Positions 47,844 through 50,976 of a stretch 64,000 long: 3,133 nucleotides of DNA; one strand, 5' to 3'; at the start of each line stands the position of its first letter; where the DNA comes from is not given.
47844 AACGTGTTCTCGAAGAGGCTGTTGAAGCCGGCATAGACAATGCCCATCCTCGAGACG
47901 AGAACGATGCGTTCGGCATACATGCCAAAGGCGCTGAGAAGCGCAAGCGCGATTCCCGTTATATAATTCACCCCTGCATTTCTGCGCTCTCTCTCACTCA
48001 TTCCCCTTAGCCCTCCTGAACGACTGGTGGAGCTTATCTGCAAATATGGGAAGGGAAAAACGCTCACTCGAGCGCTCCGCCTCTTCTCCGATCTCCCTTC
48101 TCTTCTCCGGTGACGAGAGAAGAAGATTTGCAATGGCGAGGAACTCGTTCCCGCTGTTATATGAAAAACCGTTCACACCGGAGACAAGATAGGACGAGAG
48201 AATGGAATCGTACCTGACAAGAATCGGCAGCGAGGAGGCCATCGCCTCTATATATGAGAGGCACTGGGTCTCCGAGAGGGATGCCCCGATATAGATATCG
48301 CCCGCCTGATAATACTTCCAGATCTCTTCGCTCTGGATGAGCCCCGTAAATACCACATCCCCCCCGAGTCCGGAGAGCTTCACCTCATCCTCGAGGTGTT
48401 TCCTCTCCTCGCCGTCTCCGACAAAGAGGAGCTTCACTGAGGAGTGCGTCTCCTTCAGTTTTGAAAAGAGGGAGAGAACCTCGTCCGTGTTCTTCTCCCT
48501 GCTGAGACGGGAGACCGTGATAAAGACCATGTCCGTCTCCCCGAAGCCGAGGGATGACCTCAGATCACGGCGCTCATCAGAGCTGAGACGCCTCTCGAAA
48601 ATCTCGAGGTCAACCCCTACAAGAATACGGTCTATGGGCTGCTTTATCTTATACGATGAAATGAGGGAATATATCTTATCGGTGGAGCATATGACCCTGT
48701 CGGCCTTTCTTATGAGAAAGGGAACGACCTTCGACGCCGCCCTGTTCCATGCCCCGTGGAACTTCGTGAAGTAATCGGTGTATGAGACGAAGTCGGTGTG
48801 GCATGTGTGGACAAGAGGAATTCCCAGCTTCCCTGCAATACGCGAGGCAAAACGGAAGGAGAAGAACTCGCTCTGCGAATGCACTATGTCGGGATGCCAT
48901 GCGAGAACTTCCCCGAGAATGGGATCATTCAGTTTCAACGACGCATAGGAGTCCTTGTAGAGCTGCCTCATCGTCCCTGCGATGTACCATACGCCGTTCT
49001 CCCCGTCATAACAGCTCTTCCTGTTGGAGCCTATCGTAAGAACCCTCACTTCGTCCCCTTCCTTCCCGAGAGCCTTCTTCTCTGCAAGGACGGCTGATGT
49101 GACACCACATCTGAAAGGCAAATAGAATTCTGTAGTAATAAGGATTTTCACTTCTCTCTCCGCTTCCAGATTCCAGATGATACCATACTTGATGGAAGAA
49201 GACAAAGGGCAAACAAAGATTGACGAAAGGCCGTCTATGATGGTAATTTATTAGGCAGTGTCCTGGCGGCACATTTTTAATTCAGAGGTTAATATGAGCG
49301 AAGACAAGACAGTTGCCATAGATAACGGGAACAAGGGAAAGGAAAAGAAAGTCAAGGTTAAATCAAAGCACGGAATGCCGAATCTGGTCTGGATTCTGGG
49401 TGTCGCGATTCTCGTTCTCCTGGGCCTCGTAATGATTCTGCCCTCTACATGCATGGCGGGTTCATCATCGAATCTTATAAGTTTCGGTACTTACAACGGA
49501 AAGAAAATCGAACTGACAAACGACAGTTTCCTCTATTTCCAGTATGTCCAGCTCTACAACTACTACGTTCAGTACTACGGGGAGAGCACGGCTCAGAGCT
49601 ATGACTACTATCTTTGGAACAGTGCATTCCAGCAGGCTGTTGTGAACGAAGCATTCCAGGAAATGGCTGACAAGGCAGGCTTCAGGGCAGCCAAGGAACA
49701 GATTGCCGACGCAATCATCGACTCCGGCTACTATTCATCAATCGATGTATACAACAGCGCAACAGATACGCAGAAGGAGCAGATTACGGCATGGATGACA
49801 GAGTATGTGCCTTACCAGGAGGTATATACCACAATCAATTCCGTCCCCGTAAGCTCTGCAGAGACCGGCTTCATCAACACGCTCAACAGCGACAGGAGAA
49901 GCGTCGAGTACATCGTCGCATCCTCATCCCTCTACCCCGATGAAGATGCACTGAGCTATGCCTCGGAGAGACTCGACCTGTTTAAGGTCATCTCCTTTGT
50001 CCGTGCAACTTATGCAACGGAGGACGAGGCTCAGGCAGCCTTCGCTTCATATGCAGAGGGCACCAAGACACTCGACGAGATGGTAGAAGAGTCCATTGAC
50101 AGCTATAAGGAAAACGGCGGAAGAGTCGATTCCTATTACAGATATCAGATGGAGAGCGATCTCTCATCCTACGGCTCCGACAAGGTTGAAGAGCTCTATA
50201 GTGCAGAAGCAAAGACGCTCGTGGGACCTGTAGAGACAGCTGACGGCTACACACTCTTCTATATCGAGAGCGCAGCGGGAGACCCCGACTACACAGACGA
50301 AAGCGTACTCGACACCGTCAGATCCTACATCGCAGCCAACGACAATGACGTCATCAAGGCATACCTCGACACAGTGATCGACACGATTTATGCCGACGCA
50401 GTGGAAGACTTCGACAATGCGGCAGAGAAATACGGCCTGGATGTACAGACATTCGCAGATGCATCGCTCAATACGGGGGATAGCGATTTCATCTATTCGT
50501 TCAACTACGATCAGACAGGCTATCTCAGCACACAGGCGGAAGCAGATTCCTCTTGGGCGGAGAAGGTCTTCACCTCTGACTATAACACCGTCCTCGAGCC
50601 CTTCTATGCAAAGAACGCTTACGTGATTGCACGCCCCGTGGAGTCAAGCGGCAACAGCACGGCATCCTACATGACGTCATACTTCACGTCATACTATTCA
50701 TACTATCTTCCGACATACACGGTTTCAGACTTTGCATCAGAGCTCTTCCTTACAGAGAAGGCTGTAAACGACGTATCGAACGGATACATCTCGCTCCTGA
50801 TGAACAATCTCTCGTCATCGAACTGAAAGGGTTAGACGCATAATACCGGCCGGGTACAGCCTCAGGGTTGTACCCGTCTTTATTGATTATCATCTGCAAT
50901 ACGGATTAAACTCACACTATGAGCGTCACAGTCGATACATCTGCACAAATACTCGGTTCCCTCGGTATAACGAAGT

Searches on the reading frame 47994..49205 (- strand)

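Call 46: search_protein_families(library=pfam, proteins=[window:47994-49205:-], max_evalue=0.00001)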
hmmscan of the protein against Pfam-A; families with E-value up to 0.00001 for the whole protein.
window:47994-49205:- (403 aa): 4 families
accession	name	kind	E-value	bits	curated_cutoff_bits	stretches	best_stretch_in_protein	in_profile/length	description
PF00534.26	Glycos_transf_1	-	7.5e-30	104.2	26.4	1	212-377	2-170/172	Glycosyl transferases group 1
PF13439.12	Glyco_transf_4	-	4.6e-21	76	28.5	1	34-201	3-169/170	Glycosyltransferase Family 4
PF13692.12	Glyco_trans_1_4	-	5.8e-19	69.2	27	1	227-353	3-128/142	Glycosyl transferases group 1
PF13579.12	Glyco_trans_4_4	-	8.6e-12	46.1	29.7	1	34-185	2-145/158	Glycosyl transferase 4-like domain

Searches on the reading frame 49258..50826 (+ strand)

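Call 46: search_protein_families(library=pfam, proteins=[window:49258-50826:+], max_evalue=0.00001)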
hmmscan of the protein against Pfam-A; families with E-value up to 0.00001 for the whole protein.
window:49258-50826:+ (522 aa): 1 family
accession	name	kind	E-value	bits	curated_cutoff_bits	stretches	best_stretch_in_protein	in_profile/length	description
PF13623.11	SurA_N_2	-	2.4e-06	27.9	28.5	0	43-155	12-121/145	SurA-like N-terminal domain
